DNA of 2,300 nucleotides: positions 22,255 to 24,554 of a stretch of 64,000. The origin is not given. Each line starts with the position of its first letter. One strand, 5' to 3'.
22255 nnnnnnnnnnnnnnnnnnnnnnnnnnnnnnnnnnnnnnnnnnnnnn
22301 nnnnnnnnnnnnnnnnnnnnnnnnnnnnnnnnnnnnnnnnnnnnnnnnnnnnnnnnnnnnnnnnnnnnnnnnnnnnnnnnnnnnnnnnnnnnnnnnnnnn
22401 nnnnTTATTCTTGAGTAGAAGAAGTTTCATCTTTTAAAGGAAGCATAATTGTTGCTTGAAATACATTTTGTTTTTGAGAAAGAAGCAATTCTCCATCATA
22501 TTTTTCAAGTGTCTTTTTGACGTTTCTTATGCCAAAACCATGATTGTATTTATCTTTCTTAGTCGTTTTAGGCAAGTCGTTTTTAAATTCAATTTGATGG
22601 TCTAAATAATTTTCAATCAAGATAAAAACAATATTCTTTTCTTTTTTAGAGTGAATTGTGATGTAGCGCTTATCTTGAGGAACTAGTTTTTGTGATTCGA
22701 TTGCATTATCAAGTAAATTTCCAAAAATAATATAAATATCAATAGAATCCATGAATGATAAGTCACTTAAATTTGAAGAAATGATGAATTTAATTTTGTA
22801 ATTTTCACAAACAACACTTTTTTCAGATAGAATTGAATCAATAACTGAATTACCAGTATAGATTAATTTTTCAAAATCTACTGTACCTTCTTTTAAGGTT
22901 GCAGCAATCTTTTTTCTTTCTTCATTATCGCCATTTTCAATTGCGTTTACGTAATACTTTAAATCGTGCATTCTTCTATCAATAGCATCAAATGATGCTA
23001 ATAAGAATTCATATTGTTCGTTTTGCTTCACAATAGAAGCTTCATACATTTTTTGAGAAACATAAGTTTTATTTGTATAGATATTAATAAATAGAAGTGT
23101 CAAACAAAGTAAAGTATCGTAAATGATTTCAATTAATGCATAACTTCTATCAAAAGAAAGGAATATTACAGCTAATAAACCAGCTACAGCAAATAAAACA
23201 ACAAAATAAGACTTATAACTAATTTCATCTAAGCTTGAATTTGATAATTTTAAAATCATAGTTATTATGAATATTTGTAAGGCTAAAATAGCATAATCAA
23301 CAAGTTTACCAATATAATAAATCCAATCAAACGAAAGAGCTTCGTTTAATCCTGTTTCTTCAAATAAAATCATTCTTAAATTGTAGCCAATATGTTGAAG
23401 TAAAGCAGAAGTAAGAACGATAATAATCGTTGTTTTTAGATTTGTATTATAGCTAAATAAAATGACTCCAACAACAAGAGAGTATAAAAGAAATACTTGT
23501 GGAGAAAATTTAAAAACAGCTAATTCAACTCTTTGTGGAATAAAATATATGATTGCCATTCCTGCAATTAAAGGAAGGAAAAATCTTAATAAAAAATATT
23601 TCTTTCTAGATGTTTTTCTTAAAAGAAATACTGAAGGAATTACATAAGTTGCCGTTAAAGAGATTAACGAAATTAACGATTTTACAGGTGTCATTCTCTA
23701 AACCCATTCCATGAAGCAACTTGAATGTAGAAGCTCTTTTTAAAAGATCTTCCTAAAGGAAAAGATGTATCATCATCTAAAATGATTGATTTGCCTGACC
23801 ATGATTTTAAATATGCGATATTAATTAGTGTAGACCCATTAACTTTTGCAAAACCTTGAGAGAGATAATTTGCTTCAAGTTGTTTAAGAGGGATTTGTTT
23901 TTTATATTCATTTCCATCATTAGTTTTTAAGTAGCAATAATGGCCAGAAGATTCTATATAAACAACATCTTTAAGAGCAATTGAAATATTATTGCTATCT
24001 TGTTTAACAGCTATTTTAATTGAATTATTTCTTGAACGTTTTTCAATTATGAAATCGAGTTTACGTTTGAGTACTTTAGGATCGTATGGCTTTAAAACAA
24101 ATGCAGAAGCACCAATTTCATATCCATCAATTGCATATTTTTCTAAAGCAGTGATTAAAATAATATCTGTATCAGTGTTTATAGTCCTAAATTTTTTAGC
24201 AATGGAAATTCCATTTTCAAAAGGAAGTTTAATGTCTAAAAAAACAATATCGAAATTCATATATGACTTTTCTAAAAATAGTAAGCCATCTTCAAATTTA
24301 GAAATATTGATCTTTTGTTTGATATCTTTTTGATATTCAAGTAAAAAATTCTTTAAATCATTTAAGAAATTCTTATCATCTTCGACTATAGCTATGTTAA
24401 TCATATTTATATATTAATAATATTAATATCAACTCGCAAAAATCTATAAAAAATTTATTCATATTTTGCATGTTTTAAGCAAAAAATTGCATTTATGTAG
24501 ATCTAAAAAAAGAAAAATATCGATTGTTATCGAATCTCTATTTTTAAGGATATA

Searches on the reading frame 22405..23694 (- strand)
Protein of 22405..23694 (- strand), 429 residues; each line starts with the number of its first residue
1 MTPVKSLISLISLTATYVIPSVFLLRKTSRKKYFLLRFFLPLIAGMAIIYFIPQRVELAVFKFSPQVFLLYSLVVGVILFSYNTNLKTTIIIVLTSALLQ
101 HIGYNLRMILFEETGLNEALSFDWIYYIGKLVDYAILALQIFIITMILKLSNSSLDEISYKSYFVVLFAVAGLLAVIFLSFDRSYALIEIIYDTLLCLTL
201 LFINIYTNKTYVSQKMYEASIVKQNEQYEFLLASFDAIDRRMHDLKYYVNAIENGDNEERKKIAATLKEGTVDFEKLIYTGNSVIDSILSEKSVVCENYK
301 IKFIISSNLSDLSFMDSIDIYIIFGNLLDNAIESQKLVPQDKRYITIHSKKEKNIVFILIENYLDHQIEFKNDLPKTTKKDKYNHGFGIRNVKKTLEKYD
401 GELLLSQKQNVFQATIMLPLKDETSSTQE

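Call 3: search_protein_families(library=pfam, proteins=[window:22405-23694:-], max_evalue=1)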
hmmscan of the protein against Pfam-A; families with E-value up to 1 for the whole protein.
window:22405-23694:- (429 aa): 2 families
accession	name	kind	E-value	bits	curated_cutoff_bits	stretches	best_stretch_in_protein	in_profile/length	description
PF14501.12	HATPase_c_5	-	3.9e-27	94.6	22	1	315-419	1-102/102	GHKL domain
PF02518.31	HATPase_c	-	2.1e-05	25.4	26.4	1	316-420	2-109/111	Histidine kinase-, DNA gyrase B-, and HSP90-like ATPase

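Call 4: search_protein_families(library=ncbifam, proteins=[window:22405-23694:-], max_evalue=1)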
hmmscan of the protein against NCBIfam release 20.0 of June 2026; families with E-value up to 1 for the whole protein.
window:22405-23694:- (429 aa): 2 families
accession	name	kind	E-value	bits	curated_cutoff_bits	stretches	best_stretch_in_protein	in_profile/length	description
NF008298.1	PRK11086.1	subfamily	0.0023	16.4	520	1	284-422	385-527/529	DcuS/MalK family sensor histidine kinase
NF052443.1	SensHisKinMctS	equivalog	0.01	14.2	700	1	375-424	403-452/457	two-component system sensor histidine kinase MctS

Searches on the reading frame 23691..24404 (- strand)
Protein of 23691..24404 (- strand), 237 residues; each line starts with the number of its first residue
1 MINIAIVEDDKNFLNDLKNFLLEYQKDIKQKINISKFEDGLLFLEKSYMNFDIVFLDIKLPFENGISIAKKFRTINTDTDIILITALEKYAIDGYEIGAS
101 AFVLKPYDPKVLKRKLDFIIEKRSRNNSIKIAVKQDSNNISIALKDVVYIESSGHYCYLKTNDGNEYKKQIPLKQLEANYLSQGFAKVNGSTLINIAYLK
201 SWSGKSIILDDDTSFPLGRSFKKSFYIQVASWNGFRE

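Call 3: search_protein_families(library=pfam, proteins=[window:23691-24404:-], max_evalue=1)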
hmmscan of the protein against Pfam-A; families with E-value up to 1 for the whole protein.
window:23691-24404:- (237 aa): 2 families
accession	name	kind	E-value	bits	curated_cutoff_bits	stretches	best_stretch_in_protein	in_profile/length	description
PF00072.30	Response_reg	-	5.9e-16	59.1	30.2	1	4-116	1-110/111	Response regulator receiver domain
PF04397.21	LytTR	-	9e-13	48.7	22.6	1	140-225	4-93/98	LytTr DNA-binding domain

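Call 4: search_protein_families(library=ncbifam, proteins=[window:23691-24404:-], max_evalue=1)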
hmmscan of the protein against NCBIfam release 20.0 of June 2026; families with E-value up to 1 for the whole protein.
window:23691-24404:- (237 aa): 81 families (the best 25 are shown)
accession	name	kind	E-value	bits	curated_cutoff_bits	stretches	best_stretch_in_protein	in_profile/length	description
NF010684.1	PRK14084.1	equivalog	5.9e-19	68.8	375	2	5-138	4-134/254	response regulator transcription factor LytR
NF007005.1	PRK09468.1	equivalog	1.3e-14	54.2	331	1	3-139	5-136/237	osmolarity response regulator transcription factor OmpR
NF008677.0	PRK11697.1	equivalog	2.5e-14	53.2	246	1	1-179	1-183/238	two-component system response regulator BtsR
NF051850.1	RespRegRprY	equivalog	8.2e-13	48.3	370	1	2-122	5-122/234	response regulator transcription factor RprY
TIGR02875.1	spore_0_A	equivalog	9.8e-13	47.9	200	1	2-132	3-132/262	sporulation transcription factor Spo0A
NF045944.1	ResRegRpaBCyano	equivalog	1.2e-11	44.5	330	1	50-139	41-130/229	response regulator transcription factor RpaB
TIGR01387.1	cztR_silR_copR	subfamily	1.6e-10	41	279.2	1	5-133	2-127/218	heavy metal response regulator transcription factor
NF000402.1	vanR-B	exception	2e-10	40.5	480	1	2-125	3-121/219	vancomycin resistance response regulator transcription factor VanR-B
NF045991.1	RespRegCtrARhodob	equivalog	2.1e-10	40.7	350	1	4-140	3-141/224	response regulator transcription factor CtrA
NF041733.1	resp_reg_CseB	equivalog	2.6e-10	40.1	350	1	4-147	3-142/228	two-component system response regulator CseB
NF007982.1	PRK10710.1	equivalog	3.1e-10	40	380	1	3-129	9-131/235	envelope stress response regulator BaeR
NF011896.0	PRK15369.1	equivalog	3.1e-10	40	242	1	2-118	4-119/211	two component system response regulator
NF012227.0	AdeR_RR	equivalog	4.6e-10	39.4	340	1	31-157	35-163/239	efflux system response regulator transcription factor AdeR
NF041209.1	resp_regPieR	equivalog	1.6e-09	37.7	450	1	28-131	21-125/231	two component system response regulator PieR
NF040689.1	MtrAB_MtrA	equivalog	1.6e-09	37.5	300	1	6-131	3-124/219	MtrAB system response regulator MtrA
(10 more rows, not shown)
